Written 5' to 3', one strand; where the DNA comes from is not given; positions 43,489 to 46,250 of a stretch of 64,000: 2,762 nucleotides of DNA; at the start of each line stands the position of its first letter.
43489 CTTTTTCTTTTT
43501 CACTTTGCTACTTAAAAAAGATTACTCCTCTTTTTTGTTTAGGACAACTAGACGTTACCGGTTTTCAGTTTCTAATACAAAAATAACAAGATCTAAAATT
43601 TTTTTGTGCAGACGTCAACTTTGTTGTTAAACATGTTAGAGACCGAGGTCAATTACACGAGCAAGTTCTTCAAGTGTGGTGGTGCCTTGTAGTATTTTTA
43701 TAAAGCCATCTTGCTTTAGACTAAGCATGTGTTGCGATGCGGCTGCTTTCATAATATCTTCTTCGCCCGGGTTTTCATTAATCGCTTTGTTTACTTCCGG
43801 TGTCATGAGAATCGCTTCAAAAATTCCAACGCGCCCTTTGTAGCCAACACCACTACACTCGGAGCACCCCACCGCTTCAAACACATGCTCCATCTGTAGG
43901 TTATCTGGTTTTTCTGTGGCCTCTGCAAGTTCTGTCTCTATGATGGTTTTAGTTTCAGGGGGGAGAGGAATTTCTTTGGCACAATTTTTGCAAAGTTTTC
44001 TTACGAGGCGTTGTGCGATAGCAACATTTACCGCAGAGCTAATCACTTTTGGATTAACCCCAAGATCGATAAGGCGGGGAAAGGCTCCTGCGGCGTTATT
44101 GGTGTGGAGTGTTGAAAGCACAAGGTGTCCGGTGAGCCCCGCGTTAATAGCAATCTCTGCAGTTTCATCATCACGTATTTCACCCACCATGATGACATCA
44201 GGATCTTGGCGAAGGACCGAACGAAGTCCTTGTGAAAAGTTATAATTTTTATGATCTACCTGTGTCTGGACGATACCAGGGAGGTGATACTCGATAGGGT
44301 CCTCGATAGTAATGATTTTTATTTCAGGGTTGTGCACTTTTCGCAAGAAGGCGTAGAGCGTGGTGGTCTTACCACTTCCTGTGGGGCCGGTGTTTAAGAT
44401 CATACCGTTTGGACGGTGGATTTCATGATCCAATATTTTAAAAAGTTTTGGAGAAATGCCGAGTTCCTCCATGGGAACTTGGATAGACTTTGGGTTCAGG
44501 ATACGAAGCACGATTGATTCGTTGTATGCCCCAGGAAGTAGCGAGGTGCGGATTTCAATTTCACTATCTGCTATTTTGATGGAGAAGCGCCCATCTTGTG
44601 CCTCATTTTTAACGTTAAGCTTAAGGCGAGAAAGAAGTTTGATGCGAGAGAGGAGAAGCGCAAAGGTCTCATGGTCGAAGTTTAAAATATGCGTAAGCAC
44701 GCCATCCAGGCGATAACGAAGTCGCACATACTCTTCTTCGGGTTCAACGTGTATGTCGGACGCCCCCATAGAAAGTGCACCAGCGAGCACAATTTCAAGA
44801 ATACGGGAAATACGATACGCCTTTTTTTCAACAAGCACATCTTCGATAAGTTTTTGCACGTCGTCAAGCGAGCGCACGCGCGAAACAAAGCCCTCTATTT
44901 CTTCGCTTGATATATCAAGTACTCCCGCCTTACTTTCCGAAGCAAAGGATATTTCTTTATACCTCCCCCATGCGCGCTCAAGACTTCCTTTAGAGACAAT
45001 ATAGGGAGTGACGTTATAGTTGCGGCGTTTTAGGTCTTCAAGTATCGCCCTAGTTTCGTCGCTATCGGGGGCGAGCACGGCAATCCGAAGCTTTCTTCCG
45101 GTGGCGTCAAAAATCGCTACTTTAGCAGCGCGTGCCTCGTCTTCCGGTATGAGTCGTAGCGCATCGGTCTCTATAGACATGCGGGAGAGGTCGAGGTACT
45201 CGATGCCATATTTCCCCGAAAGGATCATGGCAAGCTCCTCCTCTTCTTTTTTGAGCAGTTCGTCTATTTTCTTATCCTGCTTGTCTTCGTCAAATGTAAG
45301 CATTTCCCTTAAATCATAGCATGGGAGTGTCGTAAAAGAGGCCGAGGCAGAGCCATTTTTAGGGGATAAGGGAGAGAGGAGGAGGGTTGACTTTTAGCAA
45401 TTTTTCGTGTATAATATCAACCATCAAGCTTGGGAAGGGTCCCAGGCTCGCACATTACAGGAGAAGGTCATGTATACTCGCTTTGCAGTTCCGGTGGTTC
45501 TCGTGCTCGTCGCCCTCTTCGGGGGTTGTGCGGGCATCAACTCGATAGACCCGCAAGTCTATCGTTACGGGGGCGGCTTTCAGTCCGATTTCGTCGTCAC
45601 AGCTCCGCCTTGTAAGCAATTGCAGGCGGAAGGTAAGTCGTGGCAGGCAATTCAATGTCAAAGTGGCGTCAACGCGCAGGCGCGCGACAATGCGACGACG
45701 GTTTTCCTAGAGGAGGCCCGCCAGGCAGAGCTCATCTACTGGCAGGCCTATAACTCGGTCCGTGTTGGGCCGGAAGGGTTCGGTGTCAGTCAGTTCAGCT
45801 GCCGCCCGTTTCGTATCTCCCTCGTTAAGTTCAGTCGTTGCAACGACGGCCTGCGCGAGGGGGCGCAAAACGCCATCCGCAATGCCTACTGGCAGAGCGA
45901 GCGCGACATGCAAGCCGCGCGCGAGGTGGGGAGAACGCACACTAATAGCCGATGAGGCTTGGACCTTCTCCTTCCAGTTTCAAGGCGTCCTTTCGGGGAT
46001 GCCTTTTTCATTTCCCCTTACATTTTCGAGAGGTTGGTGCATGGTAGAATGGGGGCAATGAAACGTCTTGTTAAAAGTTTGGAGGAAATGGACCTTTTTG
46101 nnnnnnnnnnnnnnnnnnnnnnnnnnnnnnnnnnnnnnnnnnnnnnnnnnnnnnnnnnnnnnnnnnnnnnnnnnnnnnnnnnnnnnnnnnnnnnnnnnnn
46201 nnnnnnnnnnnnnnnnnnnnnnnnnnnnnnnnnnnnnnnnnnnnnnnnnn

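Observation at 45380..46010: Cassette D: lipoprotein gene driven by a textbook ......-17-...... promoter next to pilB/tsaE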

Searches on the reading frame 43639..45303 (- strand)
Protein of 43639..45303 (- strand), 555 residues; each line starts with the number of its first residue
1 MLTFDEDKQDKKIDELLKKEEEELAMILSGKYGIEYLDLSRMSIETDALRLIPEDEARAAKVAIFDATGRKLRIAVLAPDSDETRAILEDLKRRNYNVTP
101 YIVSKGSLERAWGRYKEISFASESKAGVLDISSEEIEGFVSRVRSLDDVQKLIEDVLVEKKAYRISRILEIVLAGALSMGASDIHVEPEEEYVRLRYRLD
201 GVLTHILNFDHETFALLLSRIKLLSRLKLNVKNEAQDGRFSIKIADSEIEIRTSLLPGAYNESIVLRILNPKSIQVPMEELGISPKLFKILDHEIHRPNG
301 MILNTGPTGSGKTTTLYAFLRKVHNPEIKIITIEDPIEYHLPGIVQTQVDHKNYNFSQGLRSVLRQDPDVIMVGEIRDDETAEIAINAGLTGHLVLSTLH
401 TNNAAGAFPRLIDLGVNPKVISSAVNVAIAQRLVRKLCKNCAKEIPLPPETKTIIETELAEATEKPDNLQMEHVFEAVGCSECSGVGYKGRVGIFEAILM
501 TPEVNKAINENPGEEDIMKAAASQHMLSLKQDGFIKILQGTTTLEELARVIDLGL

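Call 10: search_protein_families(library=pfam, proteins=[window:43639-45303:-], max_evalue=0.1)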
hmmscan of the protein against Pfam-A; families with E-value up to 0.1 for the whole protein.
window:43639-45303:- (555 aa): 12 families
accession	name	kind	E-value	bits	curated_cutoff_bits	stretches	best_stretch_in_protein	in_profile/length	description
PF00437.27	T2SSE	-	8.9e-118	393.6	24.9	1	162-549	5-370/370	Type II/IV secretion system protein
PF05157.20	MshEN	-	3.8e-10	40.1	23.1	1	32-116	1-84/90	MshEN domain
PF13401.12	AAA_22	-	0.0025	18.5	27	1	298-332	4-40/130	AAA domain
PF25199.1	nSTAND_NTPase5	-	0.003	17.8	34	1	298-342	40-85/145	Novel STAND NTPase 5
PF13173.12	AAA_14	-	0.017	15.6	27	0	301-340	4-44/129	AAA domain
PF20720.3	nSTAND3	-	0.019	15.1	27.2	1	297-336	15-54/155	Novel STAND NTPase 3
PF02399.21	Herpes_ori_bp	-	0.023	13.2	20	0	305-331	55-82/820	Origin of replication binding protein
PF13555.12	AAA_29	-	0.025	14.8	27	1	297-319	20-42/61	P-loop containing region of AAA domain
PF00004.35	AAA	-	0.027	15.3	21.2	1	303-376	2-66/131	ATPase family associated with various cellular activities (AAA)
PF13191.12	AAA_16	-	0.045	14.7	32.6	0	294-340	20-63/167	AAA ATPase domain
PF00005.33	ABC_tran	-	0.068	14.2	25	0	305-367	17-67/137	ABC transporter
PF12775.13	AAA_7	-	0.072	13.1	25.8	0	299-333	33-67/181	P-loop containing dynein motor region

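Call 27: find_related_loci(query=window:43639-45303:-, collection=genome_contigs, flank=6000)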
Query window:43639-45303:- (555 aa) in genome_contigs; peptide patterns used: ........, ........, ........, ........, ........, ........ (x = any residue, [..] = any of these).
59 stretches matched a pattern; 25 encode a relative of the query (tblastn E <= 1e-3); 25 distinct loci.
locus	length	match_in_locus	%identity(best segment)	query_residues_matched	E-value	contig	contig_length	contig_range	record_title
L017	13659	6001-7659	72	1-553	0e+0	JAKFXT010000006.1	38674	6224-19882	MAG: Patescibacteria group bacterium isolate ND4_Bin_14 ND4_0000041, whole genome shotgun sequence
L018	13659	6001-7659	72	1-553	0e+0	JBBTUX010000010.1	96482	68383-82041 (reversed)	MAG: Patescibacteria group bacterium isolate H41-bin038_1 H41_bin038_1_000000000010, whole genome shotgun sequence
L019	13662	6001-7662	62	2-553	0e+0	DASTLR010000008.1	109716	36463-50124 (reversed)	MAG TPA_asm: Candidatus Paceibacterota bacterium isolate SMAG_U3078 k141_88354, whole genome shotgun sequence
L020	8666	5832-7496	61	1-553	0e+0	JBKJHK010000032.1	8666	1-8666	MAG: Parcubacteria group bacterium isolate ant_bin.105 S1Ck117_5280499_flag_0_multi_10.0000_len_8666, whole genome shotg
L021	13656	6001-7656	63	4-553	0e+0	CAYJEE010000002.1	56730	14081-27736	MAG TPA_asm: uncultured Candidatus Saccharibacteria bacterium isolate ERP123247_co1_78 genome assembly, contig: NODE_268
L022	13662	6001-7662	61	2-553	0e+0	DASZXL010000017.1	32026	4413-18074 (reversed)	MAG TPA_asm: Candidatus Paceibacterota bacterium isolate SMAG_U6182 k141_775291, whole genome shotgun sequence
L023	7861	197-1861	62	1-553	0e+0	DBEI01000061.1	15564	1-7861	MAG TPA_asm: Patescibacteria group bacterium UBA910 UBA910_contig_3957, whole genome shotgun sequence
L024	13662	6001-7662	61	2-553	0e+0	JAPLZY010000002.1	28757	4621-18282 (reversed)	MAG: Candidatus Zambryskiibacteriota bacterium isolate LacPavin_0818_WC40_MAG_41_17 LacPavin_0818_WC40_scaffold_1045479,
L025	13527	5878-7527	62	4-553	0e+0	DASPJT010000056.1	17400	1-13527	MAG TPA_asm: Candidatus Paceibacterota bacterium isolate SMAG_U12017 k141_1713234, whole genome shotgun sequence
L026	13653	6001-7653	61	4-553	0e+0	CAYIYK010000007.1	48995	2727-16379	MAG TPA_asm: uncultured Candidatus Saccharibacteria bacterium isolate ERP123247_co1_234 genome assembly, contig: NODE_36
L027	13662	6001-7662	58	2-553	0e+0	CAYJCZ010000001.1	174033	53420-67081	MAG TPA_asm: uncultured Candidatus Saccharibacteria bacterium isolate ERP123247_co1_110 genome assembly, contig: NODE_33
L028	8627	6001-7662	58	2-553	0e+0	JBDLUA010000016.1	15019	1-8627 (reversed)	MAG: Candidatus Parcubacteria bacterium isolate lewisrun_2019_sw_WHONDRS-S19S_0014_B_bin.73 scaffold_294921, whole genom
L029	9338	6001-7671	60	1-553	0e+0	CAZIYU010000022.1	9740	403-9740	MAG TPA_asm: uncultured Candidatus Saccharibacteria bacterium isolate SRP178699_co1_16 genome assembly, contig: NODE_966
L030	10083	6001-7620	54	19-553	0e+0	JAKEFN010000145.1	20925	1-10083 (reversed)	MAG: bacterium isolate PMV_2_maxbin.003 PMV_2_maxbin.003.k101_3299682, whole genome shotgun sequence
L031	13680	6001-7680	55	1-555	0e+0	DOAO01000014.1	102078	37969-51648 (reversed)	MAG TPA_asm: Patescibacteria group bacterium isolate UBA12445 contig_5039, whole genome shotgun sequence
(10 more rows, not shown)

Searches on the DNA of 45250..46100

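Call 54: search_rna_families(source=window, start=45250, end=46100, threshold=evalue, max_evalue=1)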
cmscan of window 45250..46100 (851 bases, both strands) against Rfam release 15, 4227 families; matches with E-value up to 1: 0.
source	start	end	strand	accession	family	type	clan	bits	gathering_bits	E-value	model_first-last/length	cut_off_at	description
